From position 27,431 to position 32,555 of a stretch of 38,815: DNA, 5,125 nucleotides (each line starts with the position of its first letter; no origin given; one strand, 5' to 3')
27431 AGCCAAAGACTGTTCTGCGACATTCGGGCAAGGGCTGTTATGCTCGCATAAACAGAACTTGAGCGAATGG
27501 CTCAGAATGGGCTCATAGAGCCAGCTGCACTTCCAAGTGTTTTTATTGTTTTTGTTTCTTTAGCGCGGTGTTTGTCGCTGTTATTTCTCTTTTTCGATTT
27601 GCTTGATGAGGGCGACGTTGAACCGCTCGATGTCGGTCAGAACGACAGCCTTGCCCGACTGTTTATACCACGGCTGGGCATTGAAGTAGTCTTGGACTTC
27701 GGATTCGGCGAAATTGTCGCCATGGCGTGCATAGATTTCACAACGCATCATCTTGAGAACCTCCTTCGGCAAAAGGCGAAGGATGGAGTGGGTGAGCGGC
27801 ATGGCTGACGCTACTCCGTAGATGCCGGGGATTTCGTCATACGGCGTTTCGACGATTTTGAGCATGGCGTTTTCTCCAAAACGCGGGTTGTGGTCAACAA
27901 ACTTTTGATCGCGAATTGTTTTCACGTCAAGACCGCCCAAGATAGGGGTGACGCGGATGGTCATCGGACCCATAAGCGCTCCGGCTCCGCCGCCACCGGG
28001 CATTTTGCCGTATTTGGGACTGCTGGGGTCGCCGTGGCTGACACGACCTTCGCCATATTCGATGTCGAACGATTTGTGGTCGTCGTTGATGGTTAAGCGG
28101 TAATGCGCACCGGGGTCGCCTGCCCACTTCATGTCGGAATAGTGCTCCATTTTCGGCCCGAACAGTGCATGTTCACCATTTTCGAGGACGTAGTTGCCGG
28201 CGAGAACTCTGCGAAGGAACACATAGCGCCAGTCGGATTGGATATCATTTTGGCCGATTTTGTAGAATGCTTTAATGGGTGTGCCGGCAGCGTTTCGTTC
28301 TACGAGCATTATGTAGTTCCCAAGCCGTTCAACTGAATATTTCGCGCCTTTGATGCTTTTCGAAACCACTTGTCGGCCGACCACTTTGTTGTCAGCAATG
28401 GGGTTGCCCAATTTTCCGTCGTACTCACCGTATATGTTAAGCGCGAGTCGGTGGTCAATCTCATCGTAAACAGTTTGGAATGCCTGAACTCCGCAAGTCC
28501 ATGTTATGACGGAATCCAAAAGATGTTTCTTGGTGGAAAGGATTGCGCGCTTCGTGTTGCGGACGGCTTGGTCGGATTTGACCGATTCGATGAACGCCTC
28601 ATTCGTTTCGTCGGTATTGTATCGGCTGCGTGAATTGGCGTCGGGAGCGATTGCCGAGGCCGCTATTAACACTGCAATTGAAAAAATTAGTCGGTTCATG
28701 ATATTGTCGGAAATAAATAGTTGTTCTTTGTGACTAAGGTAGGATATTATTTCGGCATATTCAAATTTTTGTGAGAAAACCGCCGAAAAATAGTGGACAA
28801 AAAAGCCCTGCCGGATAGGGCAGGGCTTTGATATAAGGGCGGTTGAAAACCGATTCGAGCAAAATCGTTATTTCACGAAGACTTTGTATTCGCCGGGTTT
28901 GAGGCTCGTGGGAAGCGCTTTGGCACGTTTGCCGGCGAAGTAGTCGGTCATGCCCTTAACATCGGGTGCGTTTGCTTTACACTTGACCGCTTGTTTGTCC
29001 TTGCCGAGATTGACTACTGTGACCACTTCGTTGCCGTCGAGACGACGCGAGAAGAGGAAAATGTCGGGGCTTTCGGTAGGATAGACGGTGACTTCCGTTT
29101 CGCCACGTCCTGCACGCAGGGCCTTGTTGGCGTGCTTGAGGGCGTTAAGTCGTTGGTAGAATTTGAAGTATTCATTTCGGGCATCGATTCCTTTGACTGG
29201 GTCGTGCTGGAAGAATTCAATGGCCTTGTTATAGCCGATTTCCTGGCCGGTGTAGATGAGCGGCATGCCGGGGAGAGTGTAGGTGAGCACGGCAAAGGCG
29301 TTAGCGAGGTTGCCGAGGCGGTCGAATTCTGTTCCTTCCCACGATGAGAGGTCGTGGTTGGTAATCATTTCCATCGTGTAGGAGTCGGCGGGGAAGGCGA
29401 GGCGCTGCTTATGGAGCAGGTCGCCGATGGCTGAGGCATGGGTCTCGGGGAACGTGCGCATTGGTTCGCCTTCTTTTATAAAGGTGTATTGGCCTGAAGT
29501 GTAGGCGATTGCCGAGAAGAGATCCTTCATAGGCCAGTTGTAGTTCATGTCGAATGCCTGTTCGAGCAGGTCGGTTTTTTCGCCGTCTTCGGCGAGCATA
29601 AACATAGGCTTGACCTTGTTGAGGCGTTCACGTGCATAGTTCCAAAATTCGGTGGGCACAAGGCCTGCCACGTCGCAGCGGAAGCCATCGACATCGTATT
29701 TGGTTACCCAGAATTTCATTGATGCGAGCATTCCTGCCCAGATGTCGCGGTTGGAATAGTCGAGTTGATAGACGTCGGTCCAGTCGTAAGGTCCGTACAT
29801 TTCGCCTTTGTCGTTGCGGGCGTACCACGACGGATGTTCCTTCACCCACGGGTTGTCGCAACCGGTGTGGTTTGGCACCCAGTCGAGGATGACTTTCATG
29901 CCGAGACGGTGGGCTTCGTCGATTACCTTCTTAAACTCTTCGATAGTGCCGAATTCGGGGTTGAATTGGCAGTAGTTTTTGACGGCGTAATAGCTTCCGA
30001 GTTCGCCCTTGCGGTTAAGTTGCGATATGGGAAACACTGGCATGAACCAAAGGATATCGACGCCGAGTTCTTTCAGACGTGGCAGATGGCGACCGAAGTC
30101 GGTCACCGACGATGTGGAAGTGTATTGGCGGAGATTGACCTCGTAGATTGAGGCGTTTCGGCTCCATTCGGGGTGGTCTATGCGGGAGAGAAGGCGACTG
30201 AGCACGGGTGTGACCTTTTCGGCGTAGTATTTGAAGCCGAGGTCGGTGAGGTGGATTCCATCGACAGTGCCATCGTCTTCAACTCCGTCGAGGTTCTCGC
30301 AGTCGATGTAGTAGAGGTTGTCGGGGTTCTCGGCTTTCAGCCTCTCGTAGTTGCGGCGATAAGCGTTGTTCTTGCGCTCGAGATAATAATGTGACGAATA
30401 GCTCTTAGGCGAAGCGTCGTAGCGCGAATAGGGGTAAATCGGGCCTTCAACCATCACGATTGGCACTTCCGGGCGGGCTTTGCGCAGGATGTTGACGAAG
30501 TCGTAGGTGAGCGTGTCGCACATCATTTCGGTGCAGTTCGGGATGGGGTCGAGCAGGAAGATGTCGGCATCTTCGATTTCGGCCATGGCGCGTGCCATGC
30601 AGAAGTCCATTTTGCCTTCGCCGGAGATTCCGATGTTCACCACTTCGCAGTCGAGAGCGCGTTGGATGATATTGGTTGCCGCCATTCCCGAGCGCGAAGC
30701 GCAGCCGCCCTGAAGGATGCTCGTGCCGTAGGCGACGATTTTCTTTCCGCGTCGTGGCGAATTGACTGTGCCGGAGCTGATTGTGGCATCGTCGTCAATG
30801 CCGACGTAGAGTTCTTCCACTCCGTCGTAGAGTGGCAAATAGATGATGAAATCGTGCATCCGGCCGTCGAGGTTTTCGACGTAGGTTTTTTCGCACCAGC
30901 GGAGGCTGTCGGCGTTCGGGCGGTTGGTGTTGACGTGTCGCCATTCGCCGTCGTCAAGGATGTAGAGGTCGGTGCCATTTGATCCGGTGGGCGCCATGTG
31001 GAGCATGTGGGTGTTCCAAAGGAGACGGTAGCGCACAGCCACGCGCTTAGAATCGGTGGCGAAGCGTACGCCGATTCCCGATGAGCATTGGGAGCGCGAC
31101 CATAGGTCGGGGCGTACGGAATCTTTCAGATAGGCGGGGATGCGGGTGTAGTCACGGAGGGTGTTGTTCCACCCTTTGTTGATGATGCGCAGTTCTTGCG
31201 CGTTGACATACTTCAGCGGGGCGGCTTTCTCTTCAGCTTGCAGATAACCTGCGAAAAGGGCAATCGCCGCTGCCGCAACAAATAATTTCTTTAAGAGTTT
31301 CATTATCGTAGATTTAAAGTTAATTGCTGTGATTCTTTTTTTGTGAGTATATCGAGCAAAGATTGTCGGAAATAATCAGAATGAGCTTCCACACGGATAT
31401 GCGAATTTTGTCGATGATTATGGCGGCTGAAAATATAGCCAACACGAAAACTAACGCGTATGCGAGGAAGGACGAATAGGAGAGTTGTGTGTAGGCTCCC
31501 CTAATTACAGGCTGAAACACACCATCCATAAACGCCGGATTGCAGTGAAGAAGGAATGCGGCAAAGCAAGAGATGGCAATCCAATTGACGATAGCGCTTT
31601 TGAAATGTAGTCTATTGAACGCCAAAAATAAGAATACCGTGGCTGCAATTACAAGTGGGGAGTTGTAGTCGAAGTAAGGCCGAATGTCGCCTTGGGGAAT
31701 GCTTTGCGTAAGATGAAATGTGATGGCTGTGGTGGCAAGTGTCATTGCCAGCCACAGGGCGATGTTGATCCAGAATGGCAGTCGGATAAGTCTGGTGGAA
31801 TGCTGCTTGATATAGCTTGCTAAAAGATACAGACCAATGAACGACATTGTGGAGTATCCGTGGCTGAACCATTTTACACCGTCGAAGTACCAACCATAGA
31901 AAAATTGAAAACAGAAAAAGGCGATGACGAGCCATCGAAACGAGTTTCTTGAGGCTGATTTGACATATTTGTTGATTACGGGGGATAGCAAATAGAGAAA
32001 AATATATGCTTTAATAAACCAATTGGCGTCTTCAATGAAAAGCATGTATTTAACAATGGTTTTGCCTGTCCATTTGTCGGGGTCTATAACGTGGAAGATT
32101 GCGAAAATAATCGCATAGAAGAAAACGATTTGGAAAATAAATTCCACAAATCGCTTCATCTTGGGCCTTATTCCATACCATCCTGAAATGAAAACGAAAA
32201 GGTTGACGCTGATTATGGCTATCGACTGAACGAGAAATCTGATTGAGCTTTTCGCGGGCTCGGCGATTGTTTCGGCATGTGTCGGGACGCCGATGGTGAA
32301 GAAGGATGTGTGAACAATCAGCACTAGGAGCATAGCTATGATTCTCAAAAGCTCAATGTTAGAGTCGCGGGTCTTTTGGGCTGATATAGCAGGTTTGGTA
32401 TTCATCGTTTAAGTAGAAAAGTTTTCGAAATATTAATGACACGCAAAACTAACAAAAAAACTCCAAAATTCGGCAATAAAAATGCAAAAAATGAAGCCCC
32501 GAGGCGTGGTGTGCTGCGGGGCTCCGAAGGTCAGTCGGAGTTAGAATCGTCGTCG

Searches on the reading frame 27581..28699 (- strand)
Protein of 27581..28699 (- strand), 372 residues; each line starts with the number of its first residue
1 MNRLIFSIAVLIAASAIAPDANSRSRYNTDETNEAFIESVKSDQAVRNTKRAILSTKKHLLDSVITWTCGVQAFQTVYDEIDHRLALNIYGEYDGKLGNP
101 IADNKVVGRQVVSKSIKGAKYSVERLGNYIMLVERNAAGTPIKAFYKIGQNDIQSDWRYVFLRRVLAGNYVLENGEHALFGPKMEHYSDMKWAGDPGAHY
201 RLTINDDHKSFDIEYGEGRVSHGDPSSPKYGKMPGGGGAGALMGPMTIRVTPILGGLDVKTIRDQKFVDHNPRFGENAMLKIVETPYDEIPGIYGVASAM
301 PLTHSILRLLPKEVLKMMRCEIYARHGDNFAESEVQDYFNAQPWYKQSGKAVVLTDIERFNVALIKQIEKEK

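Call 14: search_protein_families(library=pfam, proteins=[window:27581-28699:-])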
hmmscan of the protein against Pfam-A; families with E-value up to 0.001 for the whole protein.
window:27581-28699:- (372 aa): 1 family
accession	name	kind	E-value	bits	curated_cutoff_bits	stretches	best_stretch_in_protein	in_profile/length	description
PF13308.11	YARHG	-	3.3e-15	56.2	27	1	297-370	8-85/85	YARHG domain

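Call 40: find_encoding_contigs(protein=window:27581-28699:-, flank=4000, max_places=10)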
Protein window:27581-28699:- (372 aa): no gene with exactly this product is on record in the collection.

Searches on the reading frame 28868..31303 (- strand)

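Call 14: search_protein_families(library=pfam, proteins=[window:28868-31303:-])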
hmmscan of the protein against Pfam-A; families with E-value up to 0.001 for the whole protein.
window:28868-31303:- (811 aa): 6 families
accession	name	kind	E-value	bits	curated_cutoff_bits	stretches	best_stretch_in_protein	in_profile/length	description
PF14606.12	Lipase_GDSL_3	-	3.6e-48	164.6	27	1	187-368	2-177/178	GDSL-like Lipase/Acylhydrolase family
PF14607.12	GxDLY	-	5.2e-45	153.3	27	1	30-175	1-146/146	N-terminus of Esterase_SGNH_hydro-type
PF00128.31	Alpha-amylase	-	3.9e-34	119.1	22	2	406-490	24-102/446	Alpha amylase, catalytic domain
PF14701.12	hDGE_amylase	-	1.1e-05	25.2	27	1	401-492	22-115/439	Glycogen debranching enzyme, glucanotransferase domain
PF13472.12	Lipase_GDSL_2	-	1.6e-05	25.9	32.9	1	191-357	1-176/178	GDSL-like Lipase/Acylhydrolase family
PF14871.12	GHL6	-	0.0001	22.9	35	1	438-543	29-130/132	Hypothetical glycosyl hydrolase 6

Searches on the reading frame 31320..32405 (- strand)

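Call 14: search_protein_families(library=pfam, proteins=[window:31320-32405:-])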
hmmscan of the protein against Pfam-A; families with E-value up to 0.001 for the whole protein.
window:31320-32405:- (361 aa): 1 family
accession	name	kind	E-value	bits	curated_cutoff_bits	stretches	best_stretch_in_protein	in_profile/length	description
PF01757.29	Acyl_transf_3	-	4.4e-18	65.9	31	1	16-330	3-324/326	Acyltransferase domain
